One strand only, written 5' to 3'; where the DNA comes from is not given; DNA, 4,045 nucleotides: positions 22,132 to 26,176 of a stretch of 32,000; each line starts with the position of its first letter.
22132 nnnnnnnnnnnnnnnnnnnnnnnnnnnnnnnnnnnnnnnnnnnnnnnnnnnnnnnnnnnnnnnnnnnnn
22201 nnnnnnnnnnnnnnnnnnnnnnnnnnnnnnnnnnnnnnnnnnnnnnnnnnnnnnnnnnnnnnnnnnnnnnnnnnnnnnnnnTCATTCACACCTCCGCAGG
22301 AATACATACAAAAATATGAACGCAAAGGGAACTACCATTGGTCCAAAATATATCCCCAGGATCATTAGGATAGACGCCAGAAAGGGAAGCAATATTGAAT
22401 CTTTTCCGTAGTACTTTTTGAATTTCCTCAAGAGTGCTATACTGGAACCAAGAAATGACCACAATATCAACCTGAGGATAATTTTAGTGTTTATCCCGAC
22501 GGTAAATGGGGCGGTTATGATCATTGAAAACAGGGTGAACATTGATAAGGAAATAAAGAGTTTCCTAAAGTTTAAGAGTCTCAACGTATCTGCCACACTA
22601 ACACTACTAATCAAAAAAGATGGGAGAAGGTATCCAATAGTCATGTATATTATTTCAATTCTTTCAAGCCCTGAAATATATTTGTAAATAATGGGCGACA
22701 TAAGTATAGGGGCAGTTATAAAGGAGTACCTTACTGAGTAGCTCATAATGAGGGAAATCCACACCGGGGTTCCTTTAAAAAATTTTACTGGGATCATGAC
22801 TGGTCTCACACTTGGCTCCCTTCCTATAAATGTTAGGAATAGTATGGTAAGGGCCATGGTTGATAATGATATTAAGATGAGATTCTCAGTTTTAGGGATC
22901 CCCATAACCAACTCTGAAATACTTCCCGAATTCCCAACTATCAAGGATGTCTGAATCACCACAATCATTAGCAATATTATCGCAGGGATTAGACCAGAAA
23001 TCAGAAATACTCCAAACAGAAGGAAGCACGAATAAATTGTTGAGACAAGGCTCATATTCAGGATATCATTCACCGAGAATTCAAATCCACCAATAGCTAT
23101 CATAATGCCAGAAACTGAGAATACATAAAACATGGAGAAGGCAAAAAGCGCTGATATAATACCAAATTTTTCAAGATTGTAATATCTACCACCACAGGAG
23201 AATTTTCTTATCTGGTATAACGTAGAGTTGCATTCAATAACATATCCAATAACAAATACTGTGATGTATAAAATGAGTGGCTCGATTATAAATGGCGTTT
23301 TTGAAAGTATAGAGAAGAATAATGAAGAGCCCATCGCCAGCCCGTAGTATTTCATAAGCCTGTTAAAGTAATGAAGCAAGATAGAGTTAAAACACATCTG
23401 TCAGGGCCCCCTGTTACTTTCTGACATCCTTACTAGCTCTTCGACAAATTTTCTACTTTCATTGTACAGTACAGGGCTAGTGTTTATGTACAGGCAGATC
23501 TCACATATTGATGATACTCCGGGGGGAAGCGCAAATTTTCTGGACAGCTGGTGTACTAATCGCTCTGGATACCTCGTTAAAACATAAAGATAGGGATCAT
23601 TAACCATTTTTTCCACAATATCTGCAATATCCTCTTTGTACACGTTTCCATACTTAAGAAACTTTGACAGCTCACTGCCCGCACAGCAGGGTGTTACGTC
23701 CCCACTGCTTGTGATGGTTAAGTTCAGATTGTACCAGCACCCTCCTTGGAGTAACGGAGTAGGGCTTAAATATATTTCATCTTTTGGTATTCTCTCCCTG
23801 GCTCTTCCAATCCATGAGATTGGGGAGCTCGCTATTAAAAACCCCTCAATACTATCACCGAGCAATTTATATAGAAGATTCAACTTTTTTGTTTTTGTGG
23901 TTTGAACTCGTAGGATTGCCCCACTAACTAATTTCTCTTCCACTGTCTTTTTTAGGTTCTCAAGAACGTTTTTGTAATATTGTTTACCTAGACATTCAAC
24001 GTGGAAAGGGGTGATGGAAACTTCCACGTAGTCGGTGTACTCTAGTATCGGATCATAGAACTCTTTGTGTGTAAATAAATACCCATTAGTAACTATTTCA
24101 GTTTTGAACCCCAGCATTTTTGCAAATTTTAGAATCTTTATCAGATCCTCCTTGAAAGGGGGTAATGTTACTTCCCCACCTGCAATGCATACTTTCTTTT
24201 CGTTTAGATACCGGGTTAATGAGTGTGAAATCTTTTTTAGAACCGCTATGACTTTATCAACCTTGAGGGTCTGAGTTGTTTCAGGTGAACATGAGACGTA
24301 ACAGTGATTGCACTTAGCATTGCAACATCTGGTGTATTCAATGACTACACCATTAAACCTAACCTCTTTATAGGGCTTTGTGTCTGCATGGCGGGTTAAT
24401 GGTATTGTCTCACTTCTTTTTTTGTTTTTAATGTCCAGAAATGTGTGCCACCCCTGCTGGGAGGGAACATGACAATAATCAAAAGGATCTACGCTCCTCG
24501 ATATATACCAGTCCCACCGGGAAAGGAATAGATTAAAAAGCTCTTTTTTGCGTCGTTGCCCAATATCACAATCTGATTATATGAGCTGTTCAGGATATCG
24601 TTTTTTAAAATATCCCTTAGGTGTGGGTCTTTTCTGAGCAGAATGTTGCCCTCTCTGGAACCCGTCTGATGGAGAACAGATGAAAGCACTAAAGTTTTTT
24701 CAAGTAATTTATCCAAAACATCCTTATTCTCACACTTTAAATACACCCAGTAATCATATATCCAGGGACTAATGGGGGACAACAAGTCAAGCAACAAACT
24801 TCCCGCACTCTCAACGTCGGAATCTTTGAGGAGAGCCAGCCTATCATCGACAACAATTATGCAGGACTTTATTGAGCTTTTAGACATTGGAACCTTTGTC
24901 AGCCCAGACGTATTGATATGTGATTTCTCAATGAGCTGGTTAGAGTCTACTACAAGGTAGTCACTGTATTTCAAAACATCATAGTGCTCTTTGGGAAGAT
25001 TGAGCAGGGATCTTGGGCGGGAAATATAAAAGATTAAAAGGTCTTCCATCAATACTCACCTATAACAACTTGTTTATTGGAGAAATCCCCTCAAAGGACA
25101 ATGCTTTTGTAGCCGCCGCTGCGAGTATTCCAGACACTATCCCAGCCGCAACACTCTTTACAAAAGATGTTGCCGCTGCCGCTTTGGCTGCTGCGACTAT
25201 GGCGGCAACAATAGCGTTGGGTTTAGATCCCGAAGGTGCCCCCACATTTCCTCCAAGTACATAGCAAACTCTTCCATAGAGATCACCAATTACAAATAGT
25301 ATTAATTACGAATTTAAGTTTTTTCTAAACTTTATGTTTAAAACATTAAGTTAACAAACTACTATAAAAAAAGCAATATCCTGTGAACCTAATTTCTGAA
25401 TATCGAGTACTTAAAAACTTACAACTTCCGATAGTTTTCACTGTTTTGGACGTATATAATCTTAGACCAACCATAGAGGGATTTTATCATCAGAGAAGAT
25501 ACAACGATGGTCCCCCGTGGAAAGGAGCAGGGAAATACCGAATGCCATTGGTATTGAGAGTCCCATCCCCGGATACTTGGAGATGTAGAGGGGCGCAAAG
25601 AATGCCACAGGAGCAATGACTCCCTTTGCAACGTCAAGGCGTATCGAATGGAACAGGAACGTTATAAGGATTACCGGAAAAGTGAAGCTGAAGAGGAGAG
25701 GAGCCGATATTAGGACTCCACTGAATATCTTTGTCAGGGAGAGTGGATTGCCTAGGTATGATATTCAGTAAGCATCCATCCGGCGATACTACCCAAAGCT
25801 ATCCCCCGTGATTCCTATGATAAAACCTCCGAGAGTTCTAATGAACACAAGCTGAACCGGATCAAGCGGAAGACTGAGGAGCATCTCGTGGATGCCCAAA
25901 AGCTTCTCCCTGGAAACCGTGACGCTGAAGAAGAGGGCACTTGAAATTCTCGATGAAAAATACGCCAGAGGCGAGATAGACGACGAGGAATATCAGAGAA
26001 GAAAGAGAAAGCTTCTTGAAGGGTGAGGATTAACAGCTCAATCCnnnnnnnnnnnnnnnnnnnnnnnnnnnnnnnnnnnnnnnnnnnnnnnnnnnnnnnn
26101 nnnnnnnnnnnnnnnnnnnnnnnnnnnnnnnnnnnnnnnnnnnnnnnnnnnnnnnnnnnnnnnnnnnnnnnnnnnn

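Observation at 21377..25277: AT-rich five-gene operon: Ala-rich small peptide, unknown protein, radical SAM/SPASM-like enzyme and dedicated ABC exporter (candidate archaeal RiPP/archaeocin system)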

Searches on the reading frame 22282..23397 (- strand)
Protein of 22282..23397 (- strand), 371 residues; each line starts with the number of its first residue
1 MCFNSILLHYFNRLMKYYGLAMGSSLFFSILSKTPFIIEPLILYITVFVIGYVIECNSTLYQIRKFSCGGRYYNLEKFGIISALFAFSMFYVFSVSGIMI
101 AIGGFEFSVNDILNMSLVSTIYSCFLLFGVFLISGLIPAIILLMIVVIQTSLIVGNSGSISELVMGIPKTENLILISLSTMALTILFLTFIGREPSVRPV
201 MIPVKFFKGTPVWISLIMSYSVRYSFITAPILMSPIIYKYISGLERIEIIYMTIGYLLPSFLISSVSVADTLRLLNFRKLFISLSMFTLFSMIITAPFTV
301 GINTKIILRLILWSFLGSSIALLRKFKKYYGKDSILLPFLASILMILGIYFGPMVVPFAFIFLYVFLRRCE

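Call 5: search_protein_families(library=pfam, proteins=[window:22282-23397:-], max_evalue=0.1)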
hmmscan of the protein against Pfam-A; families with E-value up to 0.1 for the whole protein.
window:22282-23397:- (371 aa): 0 families

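Call 6: search_protein_families(library=ncbifam, proteins=[window:22282-23397:-], max_evalue=0.1)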
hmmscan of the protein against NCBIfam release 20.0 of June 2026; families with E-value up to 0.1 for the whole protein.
window:22282-23397:- (371 aa): 0 families

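Call 52: search_protein_families(library=pfam, alignment_id=A6, max_evalue=1)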
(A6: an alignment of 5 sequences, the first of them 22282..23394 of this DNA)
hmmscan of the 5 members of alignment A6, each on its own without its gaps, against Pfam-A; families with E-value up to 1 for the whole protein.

A. member 1, window:22282-23394:- (370 aa): 0 families

B. families by the number of members that match (of 5 scanned): 1 family
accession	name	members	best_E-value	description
PF23471.1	Cap15_TM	1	0.18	Cap15, TM helices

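Call 63: find_homologous_proteins(query=A7, max_evalue=0.001)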
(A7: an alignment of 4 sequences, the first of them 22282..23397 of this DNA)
Query A7 (4 sequences) (371 aa, profile of the alignment): 2 proteins with E <= 0.001 among 8000 candidates.
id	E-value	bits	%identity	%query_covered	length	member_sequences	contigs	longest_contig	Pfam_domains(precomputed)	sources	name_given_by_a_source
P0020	5.3e-158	545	25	83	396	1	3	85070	-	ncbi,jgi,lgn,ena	-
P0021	2.7e-135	470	98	100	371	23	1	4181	-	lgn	-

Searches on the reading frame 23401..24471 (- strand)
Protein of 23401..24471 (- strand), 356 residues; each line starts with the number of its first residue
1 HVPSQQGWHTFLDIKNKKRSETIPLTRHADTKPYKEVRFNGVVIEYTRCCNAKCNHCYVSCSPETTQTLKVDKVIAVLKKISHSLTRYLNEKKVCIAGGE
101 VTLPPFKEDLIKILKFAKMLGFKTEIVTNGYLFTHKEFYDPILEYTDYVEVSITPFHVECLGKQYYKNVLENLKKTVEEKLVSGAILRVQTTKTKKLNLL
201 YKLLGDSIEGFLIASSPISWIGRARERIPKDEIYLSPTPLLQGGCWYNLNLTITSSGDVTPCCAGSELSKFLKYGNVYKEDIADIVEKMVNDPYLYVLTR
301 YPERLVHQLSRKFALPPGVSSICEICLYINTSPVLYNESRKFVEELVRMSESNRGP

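Call 5: search_protein_families(library=pfam, proteins=[window:23401-24471:-], max_evalue=0.1)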
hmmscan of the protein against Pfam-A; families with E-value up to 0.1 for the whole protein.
window:23401-24471:- (356 aa): 3 families
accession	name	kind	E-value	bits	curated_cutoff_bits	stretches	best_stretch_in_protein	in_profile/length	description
PF04055.27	Radical_SAM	-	1.4e-12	48.5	29.5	1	44-179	1-139/166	Radical SAM superfamily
PF13186.11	SPASM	-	1.5e-05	25.6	21.5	1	249-288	6-45/67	Iron-sulfur cluster-binding domain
PF13353.11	Fer4_12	-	0.0011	19.7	22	1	46-147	11-110/137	4Fe-4S single cluster domain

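Call 6: search_protein_families(library=ncbifam, proteins=[window:23401-24471:-], max_evalue=0.1)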
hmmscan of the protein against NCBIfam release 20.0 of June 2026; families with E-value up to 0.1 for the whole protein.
window:23401-24471:- (356 aa): 56 families (the best 25 are shown)
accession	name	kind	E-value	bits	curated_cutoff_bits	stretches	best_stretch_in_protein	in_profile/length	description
TIGR04078.1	rSAM_yydG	equivalog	1e-29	104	300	1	41-330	2-292/309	YydG family radical SAM peptide epimerase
NF038283.1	viperin_w_prok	equivalog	8.7e-17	61.2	180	1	47-154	9-115/281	viperin family antiviral radical SAM protein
TIGR04317.1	W_rSAM_matur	equivalog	5.5e-11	42.2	380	1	41-180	5-140/349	tungsten cofactor oxidoreductase radical SAM maturase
NF045574.1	sacti_mat_StsB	exception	3e-10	39.5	625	1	31-154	87-202/466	StsB family radical SAM/SPASM domain sactipeptide maturase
TIGR04051.1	rSAM_NirJ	equivalog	6.7e-10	38.5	515.45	1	42-232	4-190/354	heme d1 biosynthesis radical SAM protein NirJ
NF045646.2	rSAM_Se_TrsS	equivalog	9e-10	37.7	490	1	42-139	88-179/441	radical SAM (seleno)protein TrsS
TIGR04133.1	rSAM_w_lipo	hypoth_equivalog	9.8e-10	37.9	425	1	25-142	9-122/350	TIGR04133 family radical SAM/SPASM protein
NF041298.1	rSAM_mat_DynA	equivalog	1.2e-09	37.6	450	1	43-227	4-195/356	dynobactin maturation radical SAM/SPASM protein DynA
TIGR04054.1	rSAM_NirJ1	equivalog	7.9e-09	34.6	650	1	42-154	38-143/387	putative heme d1 biosynthesis radical SAM protein NirJ1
TIGR04546.1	rSAM_ahbC_deAc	equivalog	9.6e-09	34.5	650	1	41-206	40-202/390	12,18-didecarboxysiroheme deacetylase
TIGR04478.1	rSAM_YfkAB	equivalog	9.7e-09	34.9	250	1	27-166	12-146/363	radical SAM/CxCxxxxC motif protein YfkAB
TIGR04347.1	pseudo_SAM_Halo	equivalog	6e-08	32.4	525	1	41-147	39-141/390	TIGR04347 family pseudo-SAM/SPASM protein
TIGR03977.1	rSAM_pair_HxsC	equivalog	1e-07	31.1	267.9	1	47-148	32-126/292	His-Xaa-Ser system radical SAM maturase HxsC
TIGR04303.1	GeoRSP_rSAM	equivalog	1.3e-07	31.6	400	1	48-137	13-92/325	GeoRSP system radical SAM/SPASM protein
TIGR02109.1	PQQ_syn_pqqE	equivalog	1.3e-07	30.9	381.35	1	42-153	9-113/358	pyrroloquinoline quinone biosynthesis protein PqqE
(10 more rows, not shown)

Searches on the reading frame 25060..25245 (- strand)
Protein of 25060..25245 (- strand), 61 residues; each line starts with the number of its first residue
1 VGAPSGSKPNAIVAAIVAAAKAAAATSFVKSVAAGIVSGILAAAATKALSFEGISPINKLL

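Call 5: search_protein_families(library=pfam, proteins=[window:25060-25245:-], max_evalue=0.1)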
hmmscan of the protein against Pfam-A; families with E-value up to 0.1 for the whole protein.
window:25060-25245:- (61 aa): 1 family
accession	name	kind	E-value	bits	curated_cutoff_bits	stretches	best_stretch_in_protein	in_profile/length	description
PF19167.5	DUF5849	-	0.026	14.7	26.9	1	12-54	82-123/200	Family of unknown function (DUF5849)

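Call 6: search_protein_families(library=ncbifam, proteins=[window:25060-25245:-], max_evalue=0.1)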
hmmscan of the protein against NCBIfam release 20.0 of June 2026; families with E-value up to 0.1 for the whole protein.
window:25060-25245:- (61 aa): 1 family
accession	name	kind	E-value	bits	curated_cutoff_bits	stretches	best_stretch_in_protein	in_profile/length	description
TIGR00836.1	amt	subfamily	0.052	12.4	343.3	1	10-50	261-301/406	ammonium transporter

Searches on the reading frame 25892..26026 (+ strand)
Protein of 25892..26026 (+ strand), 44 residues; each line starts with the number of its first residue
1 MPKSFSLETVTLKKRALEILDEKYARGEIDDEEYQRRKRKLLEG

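Call 77: search_protein_families(library=pfam, proteins=[window:25892-26026:+], max_evalue=0.01)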
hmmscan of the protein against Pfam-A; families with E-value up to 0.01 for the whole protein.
window:25892-26026:+ (44 aa): 4 families
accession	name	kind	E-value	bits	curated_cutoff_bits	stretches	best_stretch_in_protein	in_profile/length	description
PF09851.14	SHOCT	-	3.8e-11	42.8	27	1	16-42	2-28/28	Short C-terminal domain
PF05120.17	GvpG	-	1.2e-05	25.8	30.6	1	15-43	35-63/67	Gas vesicle protein G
PF08044.16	DUF1707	-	7.4e-05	23.1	27.6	1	14-42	9-37/53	DUF1707 SHOCT-like domain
PF18495.6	VbhA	-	0.0035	17.7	25.9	1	21-37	27-43/47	Antitoxin VbhA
